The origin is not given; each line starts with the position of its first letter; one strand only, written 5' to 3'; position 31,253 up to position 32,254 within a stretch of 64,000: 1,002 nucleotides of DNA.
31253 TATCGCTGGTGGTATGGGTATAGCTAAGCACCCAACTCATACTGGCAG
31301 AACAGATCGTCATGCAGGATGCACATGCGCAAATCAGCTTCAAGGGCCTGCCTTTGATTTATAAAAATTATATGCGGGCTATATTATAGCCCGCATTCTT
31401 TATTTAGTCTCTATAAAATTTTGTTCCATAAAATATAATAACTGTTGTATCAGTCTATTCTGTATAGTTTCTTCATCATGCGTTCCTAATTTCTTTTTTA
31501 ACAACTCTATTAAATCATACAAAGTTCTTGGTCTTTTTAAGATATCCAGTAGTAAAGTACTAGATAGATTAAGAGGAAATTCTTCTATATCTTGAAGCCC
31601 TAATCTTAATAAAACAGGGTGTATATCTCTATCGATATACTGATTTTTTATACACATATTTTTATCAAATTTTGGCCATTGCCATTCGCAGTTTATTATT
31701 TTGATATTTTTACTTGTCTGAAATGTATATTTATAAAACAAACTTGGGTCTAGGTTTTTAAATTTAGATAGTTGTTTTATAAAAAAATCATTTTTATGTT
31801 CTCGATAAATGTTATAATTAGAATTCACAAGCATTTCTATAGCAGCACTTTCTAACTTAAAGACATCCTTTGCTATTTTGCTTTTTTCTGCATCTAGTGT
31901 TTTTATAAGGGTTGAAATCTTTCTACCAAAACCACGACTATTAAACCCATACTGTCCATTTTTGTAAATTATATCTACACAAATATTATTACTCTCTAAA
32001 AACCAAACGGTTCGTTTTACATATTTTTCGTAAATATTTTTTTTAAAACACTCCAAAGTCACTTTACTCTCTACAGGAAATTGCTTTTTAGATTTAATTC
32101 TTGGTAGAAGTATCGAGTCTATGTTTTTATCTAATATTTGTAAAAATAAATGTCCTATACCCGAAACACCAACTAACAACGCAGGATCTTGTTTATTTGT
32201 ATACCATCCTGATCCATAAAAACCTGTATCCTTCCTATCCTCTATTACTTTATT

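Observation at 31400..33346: LanC-like protein appears to lack all three canonical zinc ligands and carries an unknown C-terminal domain of about 230 aa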

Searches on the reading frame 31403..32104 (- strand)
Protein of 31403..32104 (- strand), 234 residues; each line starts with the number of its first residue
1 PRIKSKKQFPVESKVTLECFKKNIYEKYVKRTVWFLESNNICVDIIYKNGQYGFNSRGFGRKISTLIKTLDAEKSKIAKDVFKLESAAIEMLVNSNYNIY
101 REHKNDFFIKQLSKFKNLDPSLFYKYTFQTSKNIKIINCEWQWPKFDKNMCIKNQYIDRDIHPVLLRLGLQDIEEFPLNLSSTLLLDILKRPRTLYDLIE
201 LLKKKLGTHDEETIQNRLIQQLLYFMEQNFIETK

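Call 15: search_protein_families(library=pfam, proteins=[window:31403-32104:-], max_evalue=10)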
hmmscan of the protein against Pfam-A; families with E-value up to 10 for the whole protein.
seq(234 aa): 4 families
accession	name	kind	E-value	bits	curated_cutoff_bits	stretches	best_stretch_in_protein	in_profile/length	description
PF22351.2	TraH_VirB8-like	-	0.007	16.7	26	1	12-118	3-111/123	TraH VirB8-like domain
PF05402.18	PqqD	-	0.067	14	23.4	1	176-230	13-66/67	Coenzyme PQQ synthesis protein D (PqqD)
PF13222.11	DUF4030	-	0.094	13.2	25.2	1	11-82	57-131/142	Protein of unknown function (DUF4030)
PF16521.10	Myosin-VI_CBD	-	0.12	12.9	25.8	1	123-186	3-69/90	Myosin VI cargo binding domain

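Call 38: search_solved_structures(query=A3, max_evalue=10, show_alignments=2)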
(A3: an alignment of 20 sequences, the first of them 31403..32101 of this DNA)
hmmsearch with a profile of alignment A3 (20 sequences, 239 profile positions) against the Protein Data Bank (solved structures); distinct sequences matched with E-value up to 10: 0.

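Call 50: predict_structure(alignment_id=A3)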
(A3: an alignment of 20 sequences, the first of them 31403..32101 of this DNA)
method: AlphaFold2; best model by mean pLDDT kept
length: 233 residues; sequences in the alignment: 20
mean_pLDDT: 88.6   pTM: 0.83
mean pLDDT of the five models: 88.6, 88.1, 87.8, 87.6, 87.3
residues with pLDDT >= 90: 138; 70-90: 76; 50-70: 16; < 50: 3
segments of 3 or more residues with pLDDT < 50: 1-3
pLDDT, mean of each block of 10 residues (from residue 1): 54 74 89 96 79 75 95 97 95 89 86 84 93 96 95 96 93 93 94 93 86 90 93 90
secondary structure, 60 per line:
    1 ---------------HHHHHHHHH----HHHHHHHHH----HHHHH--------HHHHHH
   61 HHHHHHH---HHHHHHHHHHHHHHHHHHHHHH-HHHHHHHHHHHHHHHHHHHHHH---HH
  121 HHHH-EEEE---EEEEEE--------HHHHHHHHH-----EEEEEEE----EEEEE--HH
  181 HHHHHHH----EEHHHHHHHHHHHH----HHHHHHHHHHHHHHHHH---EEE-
elements in order: H16-24 H29-37 H42-46 H55-67 H71-92 H94-115 H119-124 E126-129 E133-138 H147-155 E161-167 E172-176 H179-187 H194-205 H210-226 E230-232

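Call 52: search_protein_representatives(alignment_id=A3)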
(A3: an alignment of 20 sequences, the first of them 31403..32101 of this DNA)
Query: 20 sequences, 239 profile positions. Proteins with E-value up to 0.001 (for the whole library): 723; up to 1e-10: 402; up to 1e-30: 82. The best 150 are listed.
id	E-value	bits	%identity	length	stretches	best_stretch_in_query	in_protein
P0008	3.9e-69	248.9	-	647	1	2-238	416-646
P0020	5.3e-67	242.0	-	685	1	6-238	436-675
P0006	6.5e-67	241.7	-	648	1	2-237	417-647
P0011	1.9e-66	240.1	-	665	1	7-238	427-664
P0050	4.2e-61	222.6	-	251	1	8-237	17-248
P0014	3.4e-57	209.9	-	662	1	1-236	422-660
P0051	1.7e-55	204.3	-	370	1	7-236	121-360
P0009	3.1e-55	203.4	-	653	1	9-238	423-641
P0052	3.5e-55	203.3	-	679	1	9-237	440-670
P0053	2.0e-53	197.5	-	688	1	8-236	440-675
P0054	1.1e-51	191.8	-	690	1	10-237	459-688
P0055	1.7e-51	191.2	-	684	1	5-238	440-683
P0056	1.4e-50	188.2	-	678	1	8-235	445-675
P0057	1.9e-50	187.8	-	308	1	7-238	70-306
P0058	1.5e-48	181.5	-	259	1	3-237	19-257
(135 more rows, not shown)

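Call 54: fold_search(model_id=the predicted structure, library=pdb)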
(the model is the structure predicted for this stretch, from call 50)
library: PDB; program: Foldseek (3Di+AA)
matches with E <= 10: 186; with E <= 0.001: 2
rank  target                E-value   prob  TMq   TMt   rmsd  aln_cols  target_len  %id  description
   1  8hi7_A                3.3e-04  1.00  0.52  0.46   7.3       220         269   13  Crystal structure of a holoenzyme TglHI with two Fe irons for Pseudomonas syringae Peptidyl (S) 2-mercaptoglycine bios (released 2023-08-23)
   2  8hci_A                3.5e-04  1.00  0.55  0.49   7.5       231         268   12  Crystal structure of a holoenzyme Fe-free TglHI for Pseudomonas syringae Peptidyl (S) 2-mercaptoglycine biosynthesis (released 2023-08-23)
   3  5sxy_MODEL_1_A        3.1e-02  1.00  0.29  0.65   4.5       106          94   14  The solution NMR structure for the PqqD truncation of Methylobacterium extorquens PqqCD representing a functio (released 2017-05-24)
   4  5dnk_A                6.4e-02  0.66  0.31  0.15  14.9       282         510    9  The structure of PKMT1 from Rickettsia prowazekii in complex with AdoHcy (released 2016-08-10)
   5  5dnk_B                6.8e-02  0.66  0.31  0.16  15.0       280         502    9  The structure of PKMT1 from Rickettsia prowazekii in complex with AdoHcy (released 2016-08-10)
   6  5lq4_B                1.4e-01  0.91  0.23  0.13   5.4        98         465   16  The Structure of ThcOx, the First Oxidase Protein from the Cyanobactin Pathways (released 2016-11-09)
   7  6gej_X                2.8e-01  0.16  0.16  0.09  14.9       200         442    8  Chromatin remodeller-nucleosome complex at 3.6 A resolution. (released 2018-10-17)
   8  9c57_E                3.1e-01  0.18  0.16  0.09  12.5       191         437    9  Reconstituted P400 Subcomplex of the human TIP60 complex (released 2024-08-21)
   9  5lq4_A                4.2e-01  0.63  0.21  0.12   6.1        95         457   17  The Structure of ThcOx, the First Oxidase Protein from the Cyanobactin Pathways (released 2016-11-09)
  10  8x15_Q                5.2e-01  0.14  0.16  0.09  13.9       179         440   11  Structure of nucleosome-bound SRCAP-C in the apo state (released 2024-03-06)
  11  8qr1_I                5.5e-01  0.16  0.16  0.09  11.5       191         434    9  Cryo-EM structure of the human Tip60 complex (released 2024-08-07)
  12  9q6a_B                6.2e-01  0.03  0.12  0.13  22.6       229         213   16  Crystal structure of octameric COMMD-like protein MBK5214510 from Flavobacteriaceae bacterium (released 2025-10-01)
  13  5do0_B                6.6e-01  0.18  0.30  0.15  16.0       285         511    9  The structure of PKMT1 from Rickettsia prowazekii (released 2016-08-10)
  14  5doo_A                8.2e-01  0.63  0.31  0.16   7.2       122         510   14  The structure of PKMT2 from Rickettsia typhi (released 2016-08-10)
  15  8xvg_E                1.0e+00  0.11  0.16  0.09  14.1       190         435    9  Structure of human NuA4/TIP60 complex (released 2024-07-24)
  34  6gri_2                2.6e+00  0.15  0.19  0.17   5.5        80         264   15  E. coli Microcin synthetase McbBCD complex (released 2019-01-30)
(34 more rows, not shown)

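Call 82: find_encoding_contigs(protein=P0050, flank=6000, max_places=2)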
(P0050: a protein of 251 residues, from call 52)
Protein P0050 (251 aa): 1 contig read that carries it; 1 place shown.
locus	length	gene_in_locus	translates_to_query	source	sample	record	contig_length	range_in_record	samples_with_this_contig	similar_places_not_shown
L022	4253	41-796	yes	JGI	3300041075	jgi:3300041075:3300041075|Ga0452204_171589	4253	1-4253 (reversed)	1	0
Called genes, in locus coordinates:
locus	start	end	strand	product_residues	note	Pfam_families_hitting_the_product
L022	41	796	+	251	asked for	-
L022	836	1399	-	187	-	PF08645:PNK3P (weak), PF00702:Hydrolase (faint), PF13419:HAD_2 (weak), PF13242:Hydrolase_like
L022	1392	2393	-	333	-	PF01075:Glyco_transf_9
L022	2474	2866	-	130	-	-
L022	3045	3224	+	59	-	PF28317:Lant_leader_dom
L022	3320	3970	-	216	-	-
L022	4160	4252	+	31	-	?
